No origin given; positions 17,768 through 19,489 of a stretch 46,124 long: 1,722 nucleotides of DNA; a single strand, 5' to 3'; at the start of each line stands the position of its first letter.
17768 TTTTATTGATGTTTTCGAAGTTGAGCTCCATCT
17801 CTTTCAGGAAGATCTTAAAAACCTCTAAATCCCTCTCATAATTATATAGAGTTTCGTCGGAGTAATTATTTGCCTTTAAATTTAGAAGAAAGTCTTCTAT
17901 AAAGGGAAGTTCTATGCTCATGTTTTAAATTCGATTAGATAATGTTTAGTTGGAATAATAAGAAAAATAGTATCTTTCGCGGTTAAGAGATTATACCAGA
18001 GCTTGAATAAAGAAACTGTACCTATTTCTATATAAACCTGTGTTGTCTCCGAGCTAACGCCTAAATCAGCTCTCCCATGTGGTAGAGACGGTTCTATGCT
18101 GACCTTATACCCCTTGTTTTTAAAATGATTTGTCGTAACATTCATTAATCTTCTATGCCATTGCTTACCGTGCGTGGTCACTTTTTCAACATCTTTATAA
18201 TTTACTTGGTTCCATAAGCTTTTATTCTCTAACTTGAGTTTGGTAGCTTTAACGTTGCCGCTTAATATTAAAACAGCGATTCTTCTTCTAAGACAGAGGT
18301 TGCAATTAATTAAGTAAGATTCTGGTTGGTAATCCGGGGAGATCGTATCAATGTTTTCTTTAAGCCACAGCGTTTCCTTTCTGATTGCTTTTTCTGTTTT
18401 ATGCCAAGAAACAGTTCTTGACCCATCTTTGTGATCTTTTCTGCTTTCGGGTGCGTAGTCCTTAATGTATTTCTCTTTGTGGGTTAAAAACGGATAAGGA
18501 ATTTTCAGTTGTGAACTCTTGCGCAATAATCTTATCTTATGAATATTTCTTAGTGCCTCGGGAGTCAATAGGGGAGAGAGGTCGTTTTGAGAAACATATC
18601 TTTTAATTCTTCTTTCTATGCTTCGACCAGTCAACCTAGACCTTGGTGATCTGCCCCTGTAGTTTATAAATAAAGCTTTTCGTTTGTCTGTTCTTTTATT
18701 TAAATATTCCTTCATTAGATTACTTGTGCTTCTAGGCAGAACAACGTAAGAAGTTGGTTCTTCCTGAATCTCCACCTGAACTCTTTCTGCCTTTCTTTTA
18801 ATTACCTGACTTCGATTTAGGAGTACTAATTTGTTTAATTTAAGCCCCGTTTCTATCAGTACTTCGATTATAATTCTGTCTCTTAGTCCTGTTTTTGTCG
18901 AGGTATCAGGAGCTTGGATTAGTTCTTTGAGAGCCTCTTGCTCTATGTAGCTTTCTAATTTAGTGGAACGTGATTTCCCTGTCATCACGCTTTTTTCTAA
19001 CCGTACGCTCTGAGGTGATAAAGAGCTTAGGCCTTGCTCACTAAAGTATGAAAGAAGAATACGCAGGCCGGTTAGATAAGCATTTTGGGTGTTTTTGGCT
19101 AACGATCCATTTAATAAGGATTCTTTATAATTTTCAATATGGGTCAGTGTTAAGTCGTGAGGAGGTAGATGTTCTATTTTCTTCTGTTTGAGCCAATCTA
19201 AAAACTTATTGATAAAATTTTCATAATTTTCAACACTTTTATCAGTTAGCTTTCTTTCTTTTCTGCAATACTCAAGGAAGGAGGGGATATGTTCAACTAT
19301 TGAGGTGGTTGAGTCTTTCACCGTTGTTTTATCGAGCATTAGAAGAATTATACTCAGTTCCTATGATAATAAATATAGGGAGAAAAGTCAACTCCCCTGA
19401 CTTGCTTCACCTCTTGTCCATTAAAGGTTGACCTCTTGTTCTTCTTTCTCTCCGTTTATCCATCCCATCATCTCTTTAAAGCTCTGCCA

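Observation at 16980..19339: AT-rich two-gene module: intact tyrosine recombinase coupled to a catalytically degraded recombinase-like paralogue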

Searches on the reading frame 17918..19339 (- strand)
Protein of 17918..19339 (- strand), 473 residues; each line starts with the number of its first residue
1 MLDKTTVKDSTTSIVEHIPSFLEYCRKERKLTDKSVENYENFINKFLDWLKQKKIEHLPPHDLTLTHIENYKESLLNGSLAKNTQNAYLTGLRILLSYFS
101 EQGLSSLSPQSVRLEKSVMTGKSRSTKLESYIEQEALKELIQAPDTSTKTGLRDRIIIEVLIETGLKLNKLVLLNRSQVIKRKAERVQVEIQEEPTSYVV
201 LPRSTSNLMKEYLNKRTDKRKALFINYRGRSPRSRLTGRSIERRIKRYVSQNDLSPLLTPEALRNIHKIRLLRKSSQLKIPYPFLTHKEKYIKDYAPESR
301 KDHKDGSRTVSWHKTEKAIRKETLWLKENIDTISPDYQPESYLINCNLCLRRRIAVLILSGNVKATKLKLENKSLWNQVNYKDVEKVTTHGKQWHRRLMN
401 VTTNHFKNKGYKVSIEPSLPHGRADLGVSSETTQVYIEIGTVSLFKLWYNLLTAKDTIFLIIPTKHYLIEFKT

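Call 4: search_protein_families(library=pfam, proteins=[window:17918-19339:-], max_evalue=1)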
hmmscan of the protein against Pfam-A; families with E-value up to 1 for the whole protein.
window:17918-19339:- (473 aa): 5 families
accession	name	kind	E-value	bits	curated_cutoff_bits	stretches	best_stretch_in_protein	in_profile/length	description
PF00589.27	Phage_integrase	-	4.7e-15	56.2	27.1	1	131-288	2-157/172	Phage integrase family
PF13495.12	Phage_int_SAM_4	-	2.5e-09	37.8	27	1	20-101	4-80/85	Phage integrase, N-terminal SAM-like domain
PF02899.23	Phage_int_SAM_1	-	2.8e-09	37.5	22.3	2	20-64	3-49/83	Phage integrase, N-terminal SAM-like domain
PF13102.12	Phage_int_SAM_5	-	3.3e-06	27.8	22.3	1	21-109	6-92/98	Phage integrase SAM-like domain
PF08011.17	PDDEXK_9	-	0.012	16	25.5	1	403-436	11-48/105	PD-(D/E)XK nuclease superfamily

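Call 5: search_protein_families(library=ncbifam, proteins=[window:17918-19339:-], max_evalue=1)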
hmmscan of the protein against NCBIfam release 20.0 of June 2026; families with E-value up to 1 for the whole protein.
window:17918-19339:- (473 aa): 6 families
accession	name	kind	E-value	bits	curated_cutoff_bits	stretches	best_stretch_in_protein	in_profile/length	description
NF040815.2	recomb_XerA_Arch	equivalog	3.4e-24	85.8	220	1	23-288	5-243/263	site-specific tyrosine recombinase/integron integrase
TIGR02225.1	recomb_XerD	equivalog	8.9e-24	84.3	329.6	1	20-280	2-255/290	site-specific tyrosine recombinase XerD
TIGR02224.1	recomb_XerC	equivalog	1.5e-23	83.6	335.15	1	20-280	2-258/295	tyrosine recombinase XerC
NF001399.0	PRK00283.1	subfamily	1.8e-22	80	279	1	16-287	7-271/300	tyrosine recombinase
NF002331.0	PRK01287.1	subfamily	4.1e-12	45.7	371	1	10-181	22-191/365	site-specific tyrosine recombinase XerC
NF003462.0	PRK05084.1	equivalog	9.4e-11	41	267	2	111-272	154-317/360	tyrosine recombinase XerS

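Call 6: search_solved_structures(query=window:17918-19339:-, max_evalue=10, show_alignments=3)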
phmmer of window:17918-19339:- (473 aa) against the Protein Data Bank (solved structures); distinct sequences matched with E-value up to 10: 12.
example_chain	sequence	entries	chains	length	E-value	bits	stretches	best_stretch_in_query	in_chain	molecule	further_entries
1a0p_A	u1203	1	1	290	1.6e-08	37.1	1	20-289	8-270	SITE-SPECIFIC RECOMBINASE XERD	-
9i5v_14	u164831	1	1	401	6.2e-06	28.6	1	17-272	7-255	Ribosome-associated translation inhibitor RaiA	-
5hxy_A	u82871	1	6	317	8.2e-06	28.2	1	15-287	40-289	Tyrosine recombinase XerA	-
4a8e_A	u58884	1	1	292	9.9e-06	27.9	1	92-290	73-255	PROBABLE TYROSINE RECOMBINASE XERC-LIKE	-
5dcf_A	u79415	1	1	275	4.7e-05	25.7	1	135-289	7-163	Tyrosine recombinase XerD,DNA translocase FtsK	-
8hwi_A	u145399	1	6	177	0.00024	23.4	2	144-240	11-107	CD-NTase-associated protein 12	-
5jjv_A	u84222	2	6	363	0.00053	22.2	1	74-245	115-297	Tyrosine recombinase XerH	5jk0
4etn_A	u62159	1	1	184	0.75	11.8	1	204-304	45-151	Low molecular weight protein-tyrosine-phosphatase ywlE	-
1zgg_A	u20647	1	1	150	0.77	11.8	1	206-304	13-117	Putative low molecular weight protein-tyrosine-phosphatase ywlE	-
4kk3_A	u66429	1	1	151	0.78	11.8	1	206-304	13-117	Low molecular weight protein-tyrosine-phosphatase YwlE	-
4kk4_A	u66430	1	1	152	0.81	11.7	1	207-304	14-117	Low molecular weight protein-tyrosine-phosphatase YwlE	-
4eti_A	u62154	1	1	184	1.3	11.1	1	206-304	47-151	Low molecular weight protein-tyrosine-phosphatase ywlE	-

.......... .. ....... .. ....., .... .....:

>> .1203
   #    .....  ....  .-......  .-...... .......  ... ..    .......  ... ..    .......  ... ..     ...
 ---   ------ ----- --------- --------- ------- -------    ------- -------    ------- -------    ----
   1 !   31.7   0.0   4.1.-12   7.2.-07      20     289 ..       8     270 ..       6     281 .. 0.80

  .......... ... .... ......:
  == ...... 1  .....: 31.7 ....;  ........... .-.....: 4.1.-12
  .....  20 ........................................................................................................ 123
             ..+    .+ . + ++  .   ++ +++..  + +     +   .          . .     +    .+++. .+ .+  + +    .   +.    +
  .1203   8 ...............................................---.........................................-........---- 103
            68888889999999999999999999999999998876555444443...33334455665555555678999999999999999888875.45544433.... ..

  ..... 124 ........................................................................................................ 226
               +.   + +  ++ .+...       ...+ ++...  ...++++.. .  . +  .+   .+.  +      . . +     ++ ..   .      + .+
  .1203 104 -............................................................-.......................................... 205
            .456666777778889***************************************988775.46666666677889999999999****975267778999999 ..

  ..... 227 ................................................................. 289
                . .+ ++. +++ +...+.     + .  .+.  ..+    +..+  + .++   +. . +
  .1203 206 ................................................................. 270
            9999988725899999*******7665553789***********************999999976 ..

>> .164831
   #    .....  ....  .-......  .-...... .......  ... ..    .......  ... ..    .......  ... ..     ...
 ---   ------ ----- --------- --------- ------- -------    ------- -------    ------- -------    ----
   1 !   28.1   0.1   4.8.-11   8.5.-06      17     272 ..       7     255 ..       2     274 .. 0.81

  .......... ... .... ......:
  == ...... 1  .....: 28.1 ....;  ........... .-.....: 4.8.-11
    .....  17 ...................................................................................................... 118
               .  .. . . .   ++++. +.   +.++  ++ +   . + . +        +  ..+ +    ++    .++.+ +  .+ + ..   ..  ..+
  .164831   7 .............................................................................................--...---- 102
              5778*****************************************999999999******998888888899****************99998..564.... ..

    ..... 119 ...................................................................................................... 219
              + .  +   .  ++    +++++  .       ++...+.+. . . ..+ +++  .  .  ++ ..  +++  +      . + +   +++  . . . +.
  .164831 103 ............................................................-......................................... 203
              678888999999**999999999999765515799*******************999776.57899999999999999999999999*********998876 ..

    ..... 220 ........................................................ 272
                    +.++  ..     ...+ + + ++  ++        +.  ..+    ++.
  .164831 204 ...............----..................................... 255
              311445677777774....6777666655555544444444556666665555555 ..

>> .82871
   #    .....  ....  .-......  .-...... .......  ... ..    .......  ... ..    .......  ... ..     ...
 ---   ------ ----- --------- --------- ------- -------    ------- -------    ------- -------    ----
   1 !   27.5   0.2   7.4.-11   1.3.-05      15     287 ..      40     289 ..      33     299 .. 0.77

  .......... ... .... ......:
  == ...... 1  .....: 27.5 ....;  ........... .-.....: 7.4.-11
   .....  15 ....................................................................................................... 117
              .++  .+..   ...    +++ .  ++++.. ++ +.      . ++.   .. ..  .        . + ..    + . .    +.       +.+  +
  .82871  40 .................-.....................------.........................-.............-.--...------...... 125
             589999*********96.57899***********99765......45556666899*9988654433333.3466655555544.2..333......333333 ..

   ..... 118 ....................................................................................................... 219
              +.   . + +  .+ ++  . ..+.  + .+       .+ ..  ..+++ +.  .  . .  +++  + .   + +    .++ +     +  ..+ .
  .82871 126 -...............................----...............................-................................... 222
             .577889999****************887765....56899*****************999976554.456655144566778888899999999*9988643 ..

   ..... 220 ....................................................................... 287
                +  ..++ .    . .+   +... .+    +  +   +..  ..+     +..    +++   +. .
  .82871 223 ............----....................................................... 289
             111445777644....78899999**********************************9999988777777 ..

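Call 8: find_homologous_proteins(query=window:17918-19339:-, max_evalue=0.001)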
Query window:17918-19339:- (473 aa): 605 proteins with E <= 0.001 among 8000 candidates; the best 120 are listed.
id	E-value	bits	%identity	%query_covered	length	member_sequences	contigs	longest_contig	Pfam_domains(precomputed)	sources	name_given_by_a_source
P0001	0.0e+0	1040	100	100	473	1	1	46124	PF13495.13,PF00589.28,PF02899.24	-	-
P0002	2.2e-107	378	42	99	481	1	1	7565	PF13495.13,PF13102.13,PF00589.28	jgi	-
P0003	1.9e-104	368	42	97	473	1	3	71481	PF00589.28,PF02899.24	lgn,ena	-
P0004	1.2e-103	365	42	97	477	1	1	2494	PF13102.13,PF00589.28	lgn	-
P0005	2.5e-103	364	44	97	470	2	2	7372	PF13495.13,PF00589.28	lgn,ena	-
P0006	4.8e-103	364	43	98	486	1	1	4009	PF00589.28,PF02899.24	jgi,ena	-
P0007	8.7e-102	359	40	97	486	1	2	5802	PF13495.13,PF13102.13,PF00589.28,PF02899.24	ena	-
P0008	1.8e-101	358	41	98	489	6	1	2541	PF13495.13,PF00589.28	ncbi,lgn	-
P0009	1.7e-100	355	41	98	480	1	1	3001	PF13495.13,PF13102.13,PF00589.28,PF02899.24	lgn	-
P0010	3.6e-100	354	41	97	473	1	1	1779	PF00589.28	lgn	-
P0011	3.3e-98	348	41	98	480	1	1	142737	PF13495.13,PF13102.13,PF00589.28,PF02899.24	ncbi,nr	ncbi:tyrosine-type recombinase/integrase [bacterium]|nr:tyrosine-type recombinase/integrase [bacteri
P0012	3.6e-98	347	42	97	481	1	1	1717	PF13102.13,PF00589.28,PF02899.24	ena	-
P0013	1.5e-97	345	41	97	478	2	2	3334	PF13495.13,PF13102.13,PF00589.28,PF02899.24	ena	-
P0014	8.5e-96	340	41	97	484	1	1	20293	PF13495.13,PF00589.28,PF02899.24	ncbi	-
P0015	2.3e-93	332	40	97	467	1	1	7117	PF13495.13,PF13102.13,PF00589.28,PF02899.24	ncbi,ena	-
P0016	3.3e-93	331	41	98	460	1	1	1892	PF13495.13,PF13102.13,PF00589.28,PF02899.24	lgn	-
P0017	3.9e-93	331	39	99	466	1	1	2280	PF13495.13,PF00589.28,PF02899.24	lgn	-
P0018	2.1e-91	325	42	90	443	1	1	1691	PF13102.13,PF00589.28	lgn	-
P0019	1.4e-89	319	39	99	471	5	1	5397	PF13495.13,PF00589.28,PF02899.24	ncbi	-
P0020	2.1e-89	319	41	98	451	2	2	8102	PF13495.13,PF13102.13,PF00589.28,PF02899.24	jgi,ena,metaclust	metaclust:\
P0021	4.8e-89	317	40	98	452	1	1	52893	PF13495.13,PF00589.28,PF02899.24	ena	-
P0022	6.9e-89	317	42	98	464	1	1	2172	PF13102.13,PF00589.28,PF02899.24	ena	-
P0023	2.1e-88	315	39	98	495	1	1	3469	PF00589.28,PF02899.24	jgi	-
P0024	2.2e-88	315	37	97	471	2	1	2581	PF00589.28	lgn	-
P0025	5.7e-88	314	39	97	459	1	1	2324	PF00589.28,PF02899.24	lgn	-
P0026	1.3e-87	313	39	98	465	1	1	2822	PF00589.28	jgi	jgi:integrase/recombinase XerD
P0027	3.3e-86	308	40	98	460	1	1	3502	PF13495.13,PF00589.28,PF02899.24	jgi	-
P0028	4.2e-86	308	37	96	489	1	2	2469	PF13495.13,PF00589.28,PF02899.24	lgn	-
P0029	6.3e-86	307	40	98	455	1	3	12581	PF13495.13,PF13102.13,PF00589.28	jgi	-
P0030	7.6e-86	307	39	98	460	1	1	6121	PF13495.13,PF00589.28,PF02899.24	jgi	-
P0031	2.1e-85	305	39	98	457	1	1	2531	PF13495.13,PF13102.13,PF00589.28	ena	-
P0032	3.5e-85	305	40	99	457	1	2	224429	PF13495.13,PF00589.28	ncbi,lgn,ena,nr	ncbi:phage integrase N-terminal SAM-like domain-containing protein [Candidatus Parcubacteria bacteri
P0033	4.0e-85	304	38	99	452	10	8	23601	PF13495.13,PF00589.28,PF02899.24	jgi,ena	-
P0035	6.1e-85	304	39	98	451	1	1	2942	PF13495.13,PF13102.13,PF00589.28,PF02899.24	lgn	-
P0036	8.4e-85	303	41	98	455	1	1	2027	PF13495.13,PF00589.28,PF02899.24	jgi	jgi:integrase/recombinase XerD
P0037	8.7e-85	303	39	99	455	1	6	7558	PF13495.13,PF00589.28,PF02899.24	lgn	-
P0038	9.8e-85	303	40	99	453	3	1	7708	PF13495.13,PF13102.13,PF00589.28,PF02899.24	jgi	jgi:integrase/recombinase XerD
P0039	1.1e-84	303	40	98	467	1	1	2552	PF00589.28,PF02899.24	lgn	-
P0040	1.9e-84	302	38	97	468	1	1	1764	PF00589.28,PF02899.24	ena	-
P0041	3.9e-84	301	39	98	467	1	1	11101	PF13495.13,PF13102.13,PF00589.28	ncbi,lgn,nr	ncbi:MAG: phage integrase N-terminal SAM-like domain-containing protein [bacterium]|nr:phage integra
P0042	4.9e-83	298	39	98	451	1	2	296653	PF13495.13,PF13102.13,PF00589.28,PF02899.24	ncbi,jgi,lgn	-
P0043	4.9e-83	298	39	98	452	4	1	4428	PF13495.13,PF00589.28,PF02899.24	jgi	-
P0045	3.1e-82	295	37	97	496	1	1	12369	PF13102.13,PF00589.28,PF02899.24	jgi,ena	-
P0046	4.9e-82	294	38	99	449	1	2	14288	PF13495.13,PF13102.13,PF00589.28,PF02899.24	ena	-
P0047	5.4e-82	294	40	99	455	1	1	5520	PF13495.13,PF00589.28,PF02899.24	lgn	-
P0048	1.4e-81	293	38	99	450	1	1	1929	PF13102.13,PF00589.28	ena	-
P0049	1.7e-81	293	37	97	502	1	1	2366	PF13102.13,PF00589.28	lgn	-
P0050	2.0e-81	292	40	98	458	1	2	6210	PF13495.13,PF13102.13,PF00589.28,PF02899.24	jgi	jgi:site-specific recombinase XerD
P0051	1.1e-80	290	39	99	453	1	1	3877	PF13495.13,PF13102.13,PF00589.28,PF02899.24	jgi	jgi:integrase/recombinase XerD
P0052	1.3e-80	290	38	97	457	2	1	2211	PF13495.13,PF13102.13,PF00589.28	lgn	-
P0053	1.5e-80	289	39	98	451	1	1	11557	PF13495.13,PF13102.13,PF00589.28,PF02899.24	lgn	-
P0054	3.4e-80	288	37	99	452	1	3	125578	PF13495.13,PF00589.28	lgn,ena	-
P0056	8.0e-80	287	37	94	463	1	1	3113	PF13102.13,PF00589.28,PF02899.24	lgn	-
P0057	1.0e-79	287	37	98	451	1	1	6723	PF13495.13,PF13102.13,PF00589.28,PF02899.24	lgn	-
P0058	1.3e-79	286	37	99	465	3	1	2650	PF13495.13,PF13102.13,PF00589.28,PF02899.24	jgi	-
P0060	2.5e-79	285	38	99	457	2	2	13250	PF13495.13,PF13102.13,PF00589.28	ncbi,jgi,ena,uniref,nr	ncbi:MAG: hypothetical protein COT33_00865 [Candidatus Nealsonbacteria bacterium CG08_land_8_20_14_0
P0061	1.4e-78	283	37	98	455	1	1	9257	PF13495.13,PF13102.13,PF00589.28,PF02899.24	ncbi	-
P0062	3.2e-78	282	36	99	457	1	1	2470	PF13495.13,PF00589.28,PF02899.24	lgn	-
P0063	5.8e-78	281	38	99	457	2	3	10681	PF13495.13,PF13102.13,PF00589.28,PF02899.24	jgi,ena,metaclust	metaclust:\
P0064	1.2e-77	280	38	99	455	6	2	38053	PF13102.13,PF00589.28,PF02899.24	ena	-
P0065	1.4e-77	280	37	98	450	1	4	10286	PF13495.13,PF13102.13,PF00589.28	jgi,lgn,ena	-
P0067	1.1e-76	277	37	99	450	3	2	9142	PF13495.13,PF00589.28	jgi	-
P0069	3.0e-75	272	34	97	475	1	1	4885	PF13495.13,PF00589.28,PF02899.24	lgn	-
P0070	5.8e-74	268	36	98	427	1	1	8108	PF13495.13,PF13102.13,PF00589.28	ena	-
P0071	1.1e-73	267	39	98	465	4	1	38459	PF00589.28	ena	-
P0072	1.2e-73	267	37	99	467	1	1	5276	PF13495.13,PF00589.28,PF02899.24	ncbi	-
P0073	2.1e-73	266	39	98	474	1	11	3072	PF13495.13,PF13102.13,PF00589.28,PF02899.24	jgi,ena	-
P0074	4.6e-73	265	37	99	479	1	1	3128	PF13495.13,PF13102.13,PF00589.28,PF02899.24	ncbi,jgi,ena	-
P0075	1.9e-72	263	38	98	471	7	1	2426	PF13495.13,PF13102.13,PF00589.28,PF02899.24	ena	-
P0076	6.0e-72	261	35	98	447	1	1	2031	PF13495.13,PF00589.28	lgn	-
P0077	6.4e-70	254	34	98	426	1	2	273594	PF13495.13,PF13102.13,PF00589.28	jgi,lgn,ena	jgi:site-specific recombinase XerD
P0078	9.4e-70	254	35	98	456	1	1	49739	PF00589.28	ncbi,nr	ncbi:MAG: hypothetical protein PHW72_01780 [Candidatus Pacebacteria bacterium]|nr:hypothetical prote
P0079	2.0e-69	253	34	97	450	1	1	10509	PF13495.13,PF00589.28,PF02899.24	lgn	-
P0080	1.1e-67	247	34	64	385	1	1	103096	PF13495.13,PF00589.28,PF02899.24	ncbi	ncbi:MAG: tyrosine-type recombinase/integrase [Patescibacteria group bacterium]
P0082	5.0e-66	242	34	98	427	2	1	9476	PF13495.13,PF13102.13,PF00589.28,PF02899.24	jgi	-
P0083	1.3e-63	234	34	99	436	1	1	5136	PF13495.13,PF13102.13,PF00589.28,PF02899.24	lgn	-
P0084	3.5e-63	232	38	82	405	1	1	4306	PF13495.13,PF13102.13,PF00589.28,PF02899.24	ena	-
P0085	5.5e-62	228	32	97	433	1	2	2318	PF13495.13,PF13102.13,PF00589.28,PF02899.24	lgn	-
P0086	1.9e-58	217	37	48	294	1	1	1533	PF13495.13,PF13102.13,PF00589.28,PF02899.24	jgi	jgi:site-specific recombinase XerD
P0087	1.1e-50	191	39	60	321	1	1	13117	PF13495.13,PF13102.13,PF00589.28,PF02899.24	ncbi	-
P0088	6.0e-50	189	40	60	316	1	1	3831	PF13495.13,PF00589.28,PF02899.24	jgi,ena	-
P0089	2.0e-48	184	39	60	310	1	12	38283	PF13495.13,PF00589.28,PF02899.24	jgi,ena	-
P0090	2.8e-48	183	39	59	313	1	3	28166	PF13495.13,PF13102.13,PF00589.28,PF02899.24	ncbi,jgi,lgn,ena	-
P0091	4.5e-48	182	38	60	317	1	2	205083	PF13495.13,PF13102.13,PF00589.28,PF02899.24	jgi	-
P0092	4.6e-48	182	40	59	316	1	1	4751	PF13495.13,PF00589.28,PF02899.24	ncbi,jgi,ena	-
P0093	6.5e-48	182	38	60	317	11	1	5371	PF13495.13,PF00589.28,PF02899.24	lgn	-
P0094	1.0e-47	181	40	60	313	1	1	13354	PF13495.13,PF13102.13,PF00589.28,PF02899.24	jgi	jgi:site-specific recombinase XerD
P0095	1.2e-47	181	40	60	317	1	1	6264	PF13495.13,PF13102.13,PF00589.28,PF02899.24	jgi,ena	-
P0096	9.5e-47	178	39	60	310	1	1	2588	PF13495.13,PF00589.28,PF02899.24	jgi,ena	-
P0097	1.0e-46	178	38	63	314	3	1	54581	PF13495.13,PF13102.13,PF00589.28,PF02899.24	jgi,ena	-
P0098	2.1e-46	177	38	60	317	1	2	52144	PF13495.13,PF13102.13,PF00589.28,PF02899.24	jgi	jgi:site-specific recombinase XerD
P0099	2.9e-46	176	39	58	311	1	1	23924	PF13495.13,PF13102.13,PF00589.28,PF02899.24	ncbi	ncbi:MAG: tyrosine-type recombinase/integrase [bacterium]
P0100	3.5e-46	176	39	60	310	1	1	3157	PF13495.13,PF00589.28,PF02899.24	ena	-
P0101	5.6e-46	175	39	58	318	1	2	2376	PF13495.13,PF13102.13,PF00589.28,PF02899.24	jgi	jgi:site-specific recombinase XerD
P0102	7.0e-46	175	39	60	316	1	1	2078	PF13495.13,PF13102.13,PF00589.28,PF02899.24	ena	-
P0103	7.1e-46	175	38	60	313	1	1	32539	PF13495.13,PF00589.28,PF02899.24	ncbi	-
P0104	8.9e-46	175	37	59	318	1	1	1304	PF13495.13,PF13102.13,PF00589.28,PF02899.24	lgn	-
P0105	9.2e-46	175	38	60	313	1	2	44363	PF13495.13,PF13102.13,PF00589.28,PF02899.24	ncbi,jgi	-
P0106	1.1e-45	174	39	60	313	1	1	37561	PF13495.13,PF00589.28,PF02899.24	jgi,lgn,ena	-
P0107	1.2e-45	174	40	60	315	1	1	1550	PF13495.13,PF00589.28,PF02899.24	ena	-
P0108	1.2e-45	174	38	60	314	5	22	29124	PF13495.13,PF13102.13,PF00589.28,PF02899.24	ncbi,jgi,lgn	-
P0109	1.2e-45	174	38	58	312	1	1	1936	PF13495.13,PF13102.13,PF00589.28,PF02899.24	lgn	-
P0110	1.3e-45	174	39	60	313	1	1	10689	PF13495.13,PF13102.13,PF00589.28,PF02899.24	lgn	-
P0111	1.4e-45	174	38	60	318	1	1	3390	PF13495.13,PF00589.28,PF02899.24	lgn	-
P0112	1.9e-45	174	38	60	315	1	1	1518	PF13495.13,PF00589.28,PF02899.24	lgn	-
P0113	2.1e-45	174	38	59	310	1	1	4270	PF13495.13,PF00589.28,PF02899.24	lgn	-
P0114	2.2e-45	173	37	60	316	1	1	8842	PF13495.13,PF00589.28,PF02899.24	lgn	-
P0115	2.2e-45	173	39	60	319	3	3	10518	PF13495.13,PF00589.28,PF02899.24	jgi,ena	-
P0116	3.1e-45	173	38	60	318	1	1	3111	PF13495.13,PF13102.13,PF00589.28,PF02899.24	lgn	-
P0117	3.2e-45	173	38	59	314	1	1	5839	PF13495.13,PF00589.28,PF02899.24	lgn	-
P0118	3.3e-45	173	38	60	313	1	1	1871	PF13495.13,PF13102.13,PF00589.28,PF02899.24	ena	-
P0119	3.4e-45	173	40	60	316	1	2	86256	PF13495.13,PF13102.13,PF00589.28,PF02899.24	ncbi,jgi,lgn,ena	-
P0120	3.5e-45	173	38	59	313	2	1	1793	PF13495.13,PF13102.13,PF00589.28,PF02899.24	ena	-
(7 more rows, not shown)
